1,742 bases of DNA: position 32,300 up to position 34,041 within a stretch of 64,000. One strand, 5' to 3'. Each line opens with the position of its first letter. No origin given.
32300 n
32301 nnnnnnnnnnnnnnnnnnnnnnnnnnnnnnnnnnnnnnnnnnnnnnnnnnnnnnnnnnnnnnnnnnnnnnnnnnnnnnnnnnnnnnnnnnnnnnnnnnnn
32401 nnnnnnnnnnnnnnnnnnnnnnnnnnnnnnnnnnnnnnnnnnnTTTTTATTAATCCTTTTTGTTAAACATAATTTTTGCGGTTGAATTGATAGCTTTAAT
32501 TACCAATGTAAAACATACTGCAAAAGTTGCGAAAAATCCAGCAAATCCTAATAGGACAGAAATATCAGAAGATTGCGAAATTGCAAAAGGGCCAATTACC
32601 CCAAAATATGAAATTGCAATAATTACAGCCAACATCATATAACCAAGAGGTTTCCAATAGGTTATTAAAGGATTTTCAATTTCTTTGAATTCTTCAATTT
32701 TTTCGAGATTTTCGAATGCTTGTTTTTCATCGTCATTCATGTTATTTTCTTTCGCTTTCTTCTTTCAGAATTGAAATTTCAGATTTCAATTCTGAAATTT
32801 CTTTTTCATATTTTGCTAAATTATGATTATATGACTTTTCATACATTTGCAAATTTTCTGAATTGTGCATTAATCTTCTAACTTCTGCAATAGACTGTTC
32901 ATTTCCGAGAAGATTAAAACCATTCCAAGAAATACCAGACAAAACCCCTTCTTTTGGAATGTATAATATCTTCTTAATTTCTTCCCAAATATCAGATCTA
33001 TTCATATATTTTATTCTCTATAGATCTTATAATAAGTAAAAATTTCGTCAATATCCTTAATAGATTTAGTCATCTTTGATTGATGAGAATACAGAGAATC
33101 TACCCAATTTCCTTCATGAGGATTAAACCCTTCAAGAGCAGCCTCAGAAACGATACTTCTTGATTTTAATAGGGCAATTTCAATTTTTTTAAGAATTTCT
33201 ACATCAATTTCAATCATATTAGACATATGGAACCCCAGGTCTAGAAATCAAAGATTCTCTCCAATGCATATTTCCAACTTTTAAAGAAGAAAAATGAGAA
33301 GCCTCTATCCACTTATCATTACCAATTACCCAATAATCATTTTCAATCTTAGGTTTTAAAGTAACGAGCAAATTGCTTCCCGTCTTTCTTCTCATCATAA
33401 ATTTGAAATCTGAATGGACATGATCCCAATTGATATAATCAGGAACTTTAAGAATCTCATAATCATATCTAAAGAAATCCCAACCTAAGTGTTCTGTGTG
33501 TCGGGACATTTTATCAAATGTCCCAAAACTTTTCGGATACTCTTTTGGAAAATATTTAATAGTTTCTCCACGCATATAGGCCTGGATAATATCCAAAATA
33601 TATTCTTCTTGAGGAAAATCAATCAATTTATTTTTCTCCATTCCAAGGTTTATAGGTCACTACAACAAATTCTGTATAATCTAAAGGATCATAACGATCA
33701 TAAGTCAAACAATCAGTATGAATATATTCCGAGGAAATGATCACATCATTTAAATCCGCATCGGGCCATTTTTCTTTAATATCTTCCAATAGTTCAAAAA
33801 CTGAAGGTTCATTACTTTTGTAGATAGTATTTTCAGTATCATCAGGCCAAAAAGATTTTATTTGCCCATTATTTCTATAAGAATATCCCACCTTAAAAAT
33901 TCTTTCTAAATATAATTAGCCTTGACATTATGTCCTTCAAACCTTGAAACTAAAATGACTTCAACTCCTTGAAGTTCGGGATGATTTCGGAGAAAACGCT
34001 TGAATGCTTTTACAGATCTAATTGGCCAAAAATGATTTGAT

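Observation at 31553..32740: SPFH/band-7 lipoprotein with an adjacent two-TM partner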

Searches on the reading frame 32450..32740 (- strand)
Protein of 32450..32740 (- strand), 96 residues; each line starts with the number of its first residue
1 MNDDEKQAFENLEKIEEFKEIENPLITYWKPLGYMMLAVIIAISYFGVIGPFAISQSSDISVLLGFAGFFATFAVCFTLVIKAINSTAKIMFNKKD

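Call 3: search_protein_families(library=pfam, proteins=[window:32450-32740:-], max_evalue=1)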
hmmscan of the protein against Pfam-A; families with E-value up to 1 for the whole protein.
window:32450-32740:- (96 aa): 1 family
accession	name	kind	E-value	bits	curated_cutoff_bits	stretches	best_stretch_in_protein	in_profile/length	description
PF04246.17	RseC_MucC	-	0.13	12.6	24.4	1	21-77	64-112/130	Positive regulator of sigma(E), RseC/MucC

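Call 4: search_protein_families(library=phrogs, proteins=[window:32450-32740:-], max_evalue=1)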
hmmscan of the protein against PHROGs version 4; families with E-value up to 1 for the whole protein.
window:32450-32740:- (96 aa): 5 families
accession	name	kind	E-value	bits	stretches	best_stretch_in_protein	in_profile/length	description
phrog_1130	-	moron, auxiliary metabolic gene and host takeover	0.00059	20.9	1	37-89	10-62/66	membrane protein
phrog_16742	-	unknown function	0.008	17.4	1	14-43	6-35/92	-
phrog_28980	-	unknown function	0.022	16.3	1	13-71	7-65/104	-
phrog_11742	-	unknown function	0.18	13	1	41-79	25-65/84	-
phrog_20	-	lysis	0.26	12.1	1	12-75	6-76/151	holin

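Call 6: search_dna_similar(query=window:32450-32740:-, collection=phages, mode=protein, max_rows=40, max_evalue=1)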
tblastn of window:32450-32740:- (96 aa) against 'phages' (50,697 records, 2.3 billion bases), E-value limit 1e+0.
No match.

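Call 13: find_related_loci(query=window:32450-32740:-, collection=viral_contigs, flank=4000)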
Query window:32450-32740:- (96 aa) in viral_contigs; peptide patterns used: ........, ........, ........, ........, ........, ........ (x = any residue, [..] = any of these).
23 stretches matched a pattern, but none encodes a relative of the query by tblastn (E <= 1e-3).

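Call 15: find_homologous_proteins(query=window:32450-32740:-, max_evalue=0.01)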
Query window:32450-32740:- (96 aa): 1 proteins with E <= 0.01 among 5 candidates.
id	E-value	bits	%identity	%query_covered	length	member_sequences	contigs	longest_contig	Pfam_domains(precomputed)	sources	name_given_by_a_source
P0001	1.3e-55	203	100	100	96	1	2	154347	-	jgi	jgi:uncharacterized membrane protein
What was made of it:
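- Tried and rejected: I tried tblastn against phages (call 6), IMG/VR pattern scans (call 13) and the 5.8-billion-protein word-indexed search (call 15).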

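Call 55: search_protein_families(library=pfam, alignment_id=A3, max_evalue=0.1)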
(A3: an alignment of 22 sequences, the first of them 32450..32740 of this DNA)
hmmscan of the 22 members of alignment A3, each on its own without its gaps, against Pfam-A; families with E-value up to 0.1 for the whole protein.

A. member 1, window:32450-32740:- (96 aa): 0 families

B. families by the number of members that match (of 22 scanned): 27 families (the first 25 are shown)
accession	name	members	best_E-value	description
PF23778.1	Phage_holin_2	2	0.0028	Putative phage holin family 2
PF05356.16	Phage_Coat_B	1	0.0012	Inovirus Coat protein B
PF04932.20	Wzy_C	1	0.0025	O-Antigen ligase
PF18949.5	DUF5693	1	0.0054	Family of unknown function (DUF5693)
PF03706.18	LPG_synthase_TM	1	0.0096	Lysylphosphatidylglycerol synthase TM region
PF03186.18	CobD_Cbib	1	0.011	CobD/Cbib protein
PF17870.6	Insulin_TMD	1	0.011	Insulin receptor trans-membrane segment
PF11990.13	DUF3487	1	0.011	Protein of unknown function (DUF3487)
PF03899.21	ATP-synt_I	1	0.011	ATP synthase I chain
PF13074.11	DUF3938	1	0.012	Protein of unknown function (DUF3938)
PF01036.24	Bac_rhodopsin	1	0.017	Bacteriorhodopsin-like protein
PF13564.11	DoxX_2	1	0.017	DoxX-like family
PF13858.11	DUF4199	1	0.021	Protein of unknown function (DUF4199)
PF17627.7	IncE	1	0.023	Inclusion membrane protein E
PF20990.2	DUF2207_C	1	0.029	Predicted membrane protein (DUF2207) C-terminal domain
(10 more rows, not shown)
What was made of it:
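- Two of 22 family members hit Pfam Phage_holin_2 weakly, at E 0.0028 (call 55).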

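Call 56: search_protein_families(library=phrogs, alignment_id=A3, max_evalue=0.001)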
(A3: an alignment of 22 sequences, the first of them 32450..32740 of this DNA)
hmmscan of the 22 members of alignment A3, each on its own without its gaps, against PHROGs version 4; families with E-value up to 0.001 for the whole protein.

A. member 1, window:32450-32740:- (96 aa): 1 family
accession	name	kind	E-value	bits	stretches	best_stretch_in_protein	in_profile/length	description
phrog_1130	-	moron, auxiliary metabolic gene and host takeover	0.00059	20.9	1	37-89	10-62/66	membrane protein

B. families by the number of members that match (of 22 scanned): 3 families
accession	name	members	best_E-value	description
phrog_1130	-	18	1.4e-26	membrane protein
phrog_11742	-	1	3.2e-58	-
phrog_11110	-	1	9.9e-05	-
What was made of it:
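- On phrog_1130 (phage 'membrane protein'): E 5.9e-4 for the window protein (call 4), and 18 of 22 relatives hit the family with a best E of 1.4e-26 (call 56).
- phrog_1130 (calls 4, 56).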

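Call 57: search_protein_families(library=ncbifam, proteins=[window:32450-32740:-], max_evalue=0.01)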
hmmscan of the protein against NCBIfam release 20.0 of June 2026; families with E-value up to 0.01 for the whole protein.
window:32450-32740:- (96 aa): 0 families

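Call 61: find_encoding_contigs(protein=P0001, flank=3000, max_places=4)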
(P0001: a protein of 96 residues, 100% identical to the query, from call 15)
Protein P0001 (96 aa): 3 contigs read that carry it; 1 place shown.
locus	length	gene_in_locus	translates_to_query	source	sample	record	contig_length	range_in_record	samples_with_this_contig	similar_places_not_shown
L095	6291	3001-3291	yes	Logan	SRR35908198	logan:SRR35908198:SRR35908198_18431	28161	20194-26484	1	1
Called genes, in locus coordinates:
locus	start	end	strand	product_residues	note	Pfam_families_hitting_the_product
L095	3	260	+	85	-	-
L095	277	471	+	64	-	-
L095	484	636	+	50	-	-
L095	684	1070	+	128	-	-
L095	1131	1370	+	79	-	-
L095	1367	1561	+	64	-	-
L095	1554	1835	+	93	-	-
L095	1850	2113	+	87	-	-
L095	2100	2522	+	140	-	-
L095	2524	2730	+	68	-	-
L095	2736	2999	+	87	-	-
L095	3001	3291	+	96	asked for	-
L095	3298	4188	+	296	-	PF01145:Band_7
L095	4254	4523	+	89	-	-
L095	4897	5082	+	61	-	-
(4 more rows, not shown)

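Call 62: find_homologous_proteins(query=A3, max_evalue=0.001)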
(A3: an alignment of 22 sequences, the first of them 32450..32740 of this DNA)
Query A3 (22 sequences) (96 aa, profile of the alignment): 34 proteins with E <= 0.001 among 5266 candidates.
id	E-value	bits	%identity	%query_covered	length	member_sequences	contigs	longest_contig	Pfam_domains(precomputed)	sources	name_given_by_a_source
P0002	3.8e-16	77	-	-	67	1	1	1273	-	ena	-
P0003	5.2e-16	76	-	-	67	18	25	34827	-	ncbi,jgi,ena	jgi:hypothetical protein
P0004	1.2e-15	75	-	-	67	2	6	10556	-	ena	-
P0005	1.3e-15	75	22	24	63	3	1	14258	-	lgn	-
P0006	3.6e-15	73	-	-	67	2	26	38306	-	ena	-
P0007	7.6e-15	72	-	-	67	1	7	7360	-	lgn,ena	-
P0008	1.5e-14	71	-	-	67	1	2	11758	-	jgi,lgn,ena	jgi:hypothetical protein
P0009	2.2e-14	71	-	-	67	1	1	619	-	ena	-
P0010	2.6e-14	71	-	-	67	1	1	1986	-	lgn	-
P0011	2.8e-14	71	-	-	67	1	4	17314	-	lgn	-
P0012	4.4e-14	70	-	-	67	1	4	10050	-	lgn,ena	-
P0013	8.0e-14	69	-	-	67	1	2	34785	-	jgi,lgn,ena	jgi:hypothetical protein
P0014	1.3e-13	68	-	-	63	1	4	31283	-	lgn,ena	-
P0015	1.4e-13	68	-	-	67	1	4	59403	-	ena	-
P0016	2.9e-13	67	-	-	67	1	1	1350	-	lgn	-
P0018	1.6e-11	62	-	-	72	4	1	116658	-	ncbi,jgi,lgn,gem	-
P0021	3.9e-11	60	-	-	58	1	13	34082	-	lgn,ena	-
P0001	3.6e-10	57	100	100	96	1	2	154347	-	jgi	jgi:uncharacterized membrane protein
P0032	7.9e-7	47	-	-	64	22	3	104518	-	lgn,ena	-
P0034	1.1e-4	40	-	-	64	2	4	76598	-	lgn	-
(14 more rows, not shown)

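Call 63: find_encoding_contigs(protein=P0021, flank=2000, max_places=3)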
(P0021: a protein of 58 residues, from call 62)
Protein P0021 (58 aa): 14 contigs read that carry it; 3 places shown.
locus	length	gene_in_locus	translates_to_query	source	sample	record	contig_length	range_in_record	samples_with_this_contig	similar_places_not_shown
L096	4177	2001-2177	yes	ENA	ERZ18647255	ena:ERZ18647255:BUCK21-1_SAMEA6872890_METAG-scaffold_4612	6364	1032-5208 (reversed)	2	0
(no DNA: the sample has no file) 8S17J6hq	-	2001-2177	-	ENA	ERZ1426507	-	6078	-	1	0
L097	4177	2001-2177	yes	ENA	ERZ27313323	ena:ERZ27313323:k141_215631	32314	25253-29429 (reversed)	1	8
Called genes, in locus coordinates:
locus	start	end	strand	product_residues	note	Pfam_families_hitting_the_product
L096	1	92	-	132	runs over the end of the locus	-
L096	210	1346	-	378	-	-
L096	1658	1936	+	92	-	PF11126:Phage_DsbA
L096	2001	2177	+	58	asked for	-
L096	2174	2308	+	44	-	-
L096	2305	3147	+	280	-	PF01145:Band_7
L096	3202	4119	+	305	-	PF10127:RlaP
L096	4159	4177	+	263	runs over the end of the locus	-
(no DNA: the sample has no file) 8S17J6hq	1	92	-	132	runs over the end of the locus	-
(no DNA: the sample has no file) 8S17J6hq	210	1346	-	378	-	-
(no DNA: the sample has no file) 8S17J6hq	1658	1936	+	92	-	PF11126:Phage_DsbA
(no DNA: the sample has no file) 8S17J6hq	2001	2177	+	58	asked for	-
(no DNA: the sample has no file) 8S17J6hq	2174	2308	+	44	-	-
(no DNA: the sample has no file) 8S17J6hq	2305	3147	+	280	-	PF01145:Band_7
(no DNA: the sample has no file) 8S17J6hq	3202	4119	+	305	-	PF10127:RlaP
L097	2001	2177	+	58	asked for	-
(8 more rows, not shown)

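Call 64: find_encoding_contigs(protein=P0032, flank=2000, max_places=3)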
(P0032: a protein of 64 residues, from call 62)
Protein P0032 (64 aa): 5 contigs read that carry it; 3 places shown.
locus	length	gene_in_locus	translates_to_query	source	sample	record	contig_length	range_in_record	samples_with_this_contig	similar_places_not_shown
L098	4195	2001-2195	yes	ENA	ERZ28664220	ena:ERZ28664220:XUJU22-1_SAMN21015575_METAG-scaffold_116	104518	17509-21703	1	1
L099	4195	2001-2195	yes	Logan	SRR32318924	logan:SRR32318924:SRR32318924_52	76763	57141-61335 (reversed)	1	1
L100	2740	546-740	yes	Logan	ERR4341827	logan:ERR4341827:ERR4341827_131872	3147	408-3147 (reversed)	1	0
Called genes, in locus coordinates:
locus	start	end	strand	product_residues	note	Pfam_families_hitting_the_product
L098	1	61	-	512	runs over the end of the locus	PF00270:DEAD, PF04851:ResIII, PF18766:SWI2_SNF2 (faint), PF00271:Helicase_C, PF16203:ERCC3_RAD25_C (weak)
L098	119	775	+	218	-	PF02195:ParB_N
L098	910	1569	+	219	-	PF02195:ParB_N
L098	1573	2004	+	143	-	-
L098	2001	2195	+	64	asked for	-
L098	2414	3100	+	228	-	PF03193:RsgA_GTPase (weak), PF00005:ABC_tran (weak), PF13555:AAA_29 (weak), PF03266:NTPase_1 (faint)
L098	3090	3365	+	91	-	PF00085:Thioredoxin, PF13098:Thioredoxin_2 (weak)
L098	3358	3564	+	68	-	-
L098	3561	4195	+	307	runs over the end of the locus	-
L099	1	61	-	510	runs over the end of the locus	PF00270:DEAD, PF04851:ResIII, PF18766:SWI2_SNF2 (faint), PF00271:Helicase_C, PF16203:ERCC3_RAD25_C (weak)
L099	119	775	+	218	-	PF02195:ParB_N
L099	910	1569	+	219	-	PF02195:ParB_N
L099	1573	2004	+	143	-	-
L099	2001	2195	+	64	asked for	-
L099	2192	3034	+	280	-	PF01145:Band_7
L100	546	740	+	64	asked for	-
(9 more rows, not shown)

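Call 65: find_encoding_contigs(protein=P0034, flank=2000, max_places=3)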
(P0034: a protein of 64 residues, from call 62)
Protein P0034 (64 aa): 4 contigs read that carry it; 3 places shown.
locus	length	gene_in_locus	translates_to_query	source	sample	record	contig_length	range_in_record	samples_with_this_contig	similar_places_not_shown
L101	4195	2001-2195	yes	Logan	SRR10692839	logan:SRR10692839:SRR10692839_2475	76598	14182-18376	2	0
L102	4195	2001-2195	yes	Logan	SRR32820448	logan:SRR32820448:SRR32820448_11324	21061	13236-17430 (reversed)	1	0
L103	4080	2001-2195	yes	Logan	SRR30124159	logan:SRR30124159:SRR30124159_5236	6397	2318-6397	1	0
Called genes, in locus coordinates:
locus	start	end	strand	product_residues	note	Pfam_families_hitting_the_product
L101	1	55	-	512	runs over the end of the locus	PF00270:DEAD, PF04851:ResIII, PF18766:SWI2_SNF2 (faint), PF00271:Helicase_C, PF16203:ERCC3_RAD25_C (weak)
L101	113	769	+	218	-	PF02195:ParB_N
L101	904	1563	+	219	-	PF02195:ParB_N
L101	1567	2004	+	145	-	-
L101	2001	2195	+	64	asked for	-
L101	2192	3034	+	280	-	PF01145:Band_7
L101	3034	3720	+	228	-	PF03193:RsgA_GTPase (weak), PF00005:ABC_tran (weak), PF13555:AAA_29 (weak), PF03266:NTPase_1 (faint)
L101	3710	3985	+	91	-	PF00085:Thioredoxin, PF13098:Thioredoxin_2 (weak)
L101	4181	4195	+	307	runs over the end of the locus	-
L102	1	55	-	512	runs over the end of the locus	PF00270:DEAD, PF04851:ResIII, PF00271:Helicase_C, PF16203:ERCC3_RAD25_C (weak)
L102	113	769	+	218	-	PF02195:ParB_N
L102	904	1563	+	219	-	PF02195:ParB_N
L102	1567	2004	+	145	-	-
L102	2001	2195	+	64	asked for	-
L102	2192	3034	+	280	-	PF01145:Band_7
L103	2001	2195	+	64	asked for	-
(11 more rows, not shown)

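Call 66: find_encoding_contigs(protein=P0018, flank=2000, max_places=3)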
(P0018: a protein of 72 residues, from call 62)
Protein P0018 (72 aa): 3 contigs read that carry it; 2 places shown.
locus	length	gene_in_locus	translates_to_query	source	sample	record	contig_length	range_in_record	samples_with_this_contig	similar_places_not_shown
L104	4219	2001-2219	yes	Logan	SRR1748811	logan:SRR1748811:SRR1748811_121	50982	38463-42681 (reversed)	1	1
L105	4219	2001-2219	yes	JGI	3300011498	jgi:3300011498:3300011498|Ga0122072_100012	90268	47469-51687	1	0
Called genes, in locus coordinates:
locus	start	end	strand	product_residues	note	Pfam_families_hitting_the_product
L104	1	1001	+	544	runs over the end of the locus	PF00176:SNF2-rel_dom, PF00271:Helicase_C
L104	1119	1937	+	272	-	-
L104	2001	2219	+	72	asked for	-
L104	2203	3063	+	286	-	PF01145:Band_7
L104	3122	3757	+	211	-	PF02511:Thy1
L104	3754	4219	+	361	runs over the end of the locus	PF00268:Ribonuc_red_sm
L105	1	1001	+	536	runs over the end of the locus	PF00176:SNF2-rel_dom, PF00271:Helicase_C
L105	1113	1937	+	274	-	-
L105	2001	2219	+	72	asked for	-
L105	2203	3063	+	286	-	PF01145:Band_7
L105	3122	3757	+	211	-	PF02511:Thy1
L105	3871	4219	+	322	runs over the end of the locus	PF00268:Ribonuc_red_sm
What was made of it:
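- Starting from partner homologues, a Band_7 gene lies downstream in 10 of 11 places (calls 63-66).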

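Call 81: search_protein_representatives(alignment_id=A5)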
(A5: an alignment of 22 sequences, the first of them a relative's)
Query: 22 sequences, 63 profile positions. Proteins with E-value up to 0.001 (for the whole library): 614; up to 1e-10: 13; up to 1e-30: 0. The best 150 are listed.
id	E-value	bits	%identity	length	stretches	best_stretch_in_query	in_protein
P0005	8.0e-20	86.8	-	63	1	1-63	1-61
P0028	5.3e-17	77.7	-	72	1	1-63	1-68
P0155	3.1e-13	65.7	-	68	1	1-57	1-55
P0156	7.2e-13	64.5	-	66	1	2-62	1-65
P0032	8.9e-12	61.0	-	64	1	1-57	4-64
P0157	1.6e-11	60.1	-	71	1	1-58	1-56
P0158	2.0e-11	59.9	-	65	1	1-61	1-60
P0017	3.6e-11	59.0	-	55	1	1-57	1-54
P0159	4.7e-11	58.7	-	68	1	1-59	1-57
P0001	5.4e-11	58.5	-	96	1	2-62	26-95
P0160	7.5e-11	58.0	-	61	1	1-58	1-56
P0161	7.9e-11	57.9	-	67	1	1-60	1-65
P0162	9.4e-11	57.7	-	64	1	1-61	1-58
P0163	4.0e-10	55.7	-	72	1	1-62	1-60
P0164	8.8e-10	54.6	-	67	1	1-61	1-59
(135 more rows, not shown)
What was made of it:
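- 614 clusters in 1.84 billion representatives, and nearly all of the 150 listed are 47-96 aa (call 81).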

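Call 100: search_protein_families(library=padloc, proteins=[window:32450-32740:-], max_evalue=0.01)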
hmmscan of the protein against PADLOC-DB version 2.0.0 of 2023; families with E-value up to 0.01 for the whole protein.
window:32450-32740:- (96 aa): 2 families
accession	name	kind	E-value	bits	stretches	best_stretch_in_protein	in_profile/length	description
PDLC04692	PDC-M52B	-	6.6e-05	20.6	1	44-78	92-126/139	-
PDLC04693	PDC-M52B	-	0.00053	18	1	45-78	72-105/118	-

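Call 101: search_protein_families(library=padloc, alignment_id=A3, max_evalue=0.01)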
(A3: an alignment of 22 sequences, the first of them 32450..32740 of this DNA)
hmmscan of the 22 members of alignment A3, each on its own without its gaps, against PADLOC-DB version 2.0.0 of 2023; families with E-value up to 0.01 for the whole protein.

A. member 1, window:32450-32740:- (96 aa): 2 families
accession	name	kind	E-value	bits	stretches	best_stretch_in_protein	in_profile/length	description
PDLC04692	PDC-M52B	-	6.6e-05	20.6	1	44-78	92-126/139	-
PDLC04693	PDC-M52B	-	0.00053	18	1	45-78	72-105/118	-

B. families by the number of members that match (of 22 scanned): 2 families
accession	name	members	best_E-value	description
PDLC04692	PDC-M52B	1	6.6e-05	-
PDLC04693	PDC-M52B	1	0.00053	-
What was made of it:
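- On Known or candidate anti-phage defence proteins (PADLOC): The partner hits PDC-M52B weakly (6.6e-5), but none of the other 21 members does (call 101).
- Tried and rejected: None of the other 21 members share it (calls 100, 101).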

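Call 107: predict_structure(alignment_id=A5)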
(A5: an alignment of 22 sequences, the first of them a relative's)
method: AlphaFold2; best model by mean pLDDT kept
length: 96 residues; sequences in the alignment: 22
mean_pLDDT: 81.1   pTM: 0.49
mean pLDDT of the five models: 81.1, 78.9, 78.0, 77.4, 76.1
residues with pLDDT >= 90: 5; 70-90: 76; 50-70: 14; < 50: 1
segments of 3 or more residues with pLDDT < 50: none
pLDDT, mean of each block of 10 residues (from residue 1): 89 80 67 85 86 85 86 87 78 59
secondary structure, 60 per line:
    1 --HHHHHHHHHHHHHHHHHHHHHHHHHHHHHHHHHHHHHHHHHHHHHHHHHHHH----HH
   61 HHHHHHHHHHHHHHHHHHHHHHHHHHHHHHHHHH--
elements in order: H3-54 H59-94
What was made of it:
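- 32450..32740 (-): Partner gene: 96-aa helical-hairpin inner-membrane protein of the phrog_1130 family. It is the upstream gene of the pair. AlphaFold2 predicts a hairpin with mean pLDDT 81 (call 107).
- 32558..32578 (-): Short polar turn (S55-S61, sequence SQSSDIS), predicted to face the periplasm. It is the most conserved part of the family. Turn at residues 55-58 in the model (call 107).
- On NfeD (PF01957) / YqiJ: The protein is all-helical and ends about 10 residues after TM2 (call 107).
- Checked: AlphaFold2 gives a helical hairpin, H3-54 and H59-94, with the turn at residues 55-58 (call 107).
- The protein ends about 10 residues after TM2 and is all-helical (call 107), so the defining OB-fold domain is absent.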

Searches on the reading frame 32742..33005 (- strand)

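Call 3: search_protein_families(library=pfam, proteins=[window:32742-33005:-], max_evalue=1)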
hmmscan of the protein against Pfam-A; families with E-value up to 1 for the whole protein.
window:32742-33005:- (87 aa): 2 families
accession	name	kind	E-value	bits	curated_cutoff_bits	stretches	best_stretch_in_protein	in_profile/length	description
PF11932.13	DUF3450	-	0.04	13.7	32.6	1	37-81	48-92/241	Protein of unknown function (DUF3450)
PF09769.14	ApoO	-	0.041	14.2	31.4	1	36-85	17-64/131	Apolipoprotein O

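Call 4: search_protein_families(library=phrogs, proteins=[window:32742-33005:-], max_evalue=1)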
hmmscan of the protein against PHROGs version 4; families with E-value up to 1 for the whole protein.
window:32742-33005:- (87 aa): 5 families
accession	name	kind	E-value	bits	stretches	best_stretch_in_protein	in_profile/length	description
phrog_18076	-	other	0.021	16.2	1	45-84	44-83/106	hol-like chemotaxis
phrog_30281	-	unknown function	0.033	15.1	1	45-82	59-94/136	-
phrog_17169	-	unknown function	0.089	13.9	1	42-86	49-93/107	-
phrog_10574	-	tail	0.15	11.7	1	48-86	297-335/640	tail length tape measure protein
phrog_1062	-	unknown function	0.23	11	1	12-69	287-340/736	-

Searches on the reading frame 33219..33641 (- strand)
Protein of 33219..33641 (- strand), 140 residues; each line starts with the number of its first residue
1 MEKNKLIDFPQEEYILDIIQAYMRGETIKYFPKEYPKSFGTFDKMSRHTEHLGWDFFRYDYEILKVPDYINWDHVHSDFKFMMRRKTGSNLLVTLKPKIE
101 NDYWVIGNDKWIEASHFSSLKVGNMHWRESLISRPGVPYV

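Call 84: search_protein_families(library=phrogs, proteins=[window:33219-33641:-], max_evalue=0.001)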
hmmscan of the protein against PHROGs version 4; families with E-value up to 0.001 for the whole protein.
window:33219-33641:- (140 aa): 1 family
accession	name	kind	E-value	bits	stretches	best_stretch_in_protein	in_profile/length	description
phrog_15048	-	unknown function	2.4e-20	74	1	15-137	13-130/131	-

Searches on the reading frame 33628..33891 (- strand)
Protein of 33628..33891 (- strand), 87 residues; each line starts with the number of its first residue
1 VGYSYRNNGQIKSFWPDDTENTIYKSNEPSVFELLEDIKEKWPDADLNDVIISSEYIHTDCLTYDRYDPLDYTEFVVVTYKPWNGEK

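Call 84: search_protein_families(library=phrogs, proteins=[window:33628-33891:-], max_evalue=0.001)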
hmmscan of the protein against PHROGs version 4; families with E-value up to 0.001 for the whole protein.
window:33628-33891:- (87 aa): 1 family
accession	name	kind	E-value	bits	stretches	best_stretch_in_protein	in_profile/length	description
phrog_17965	-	unknown function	4e-19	69.5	1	5-82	4-85/91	-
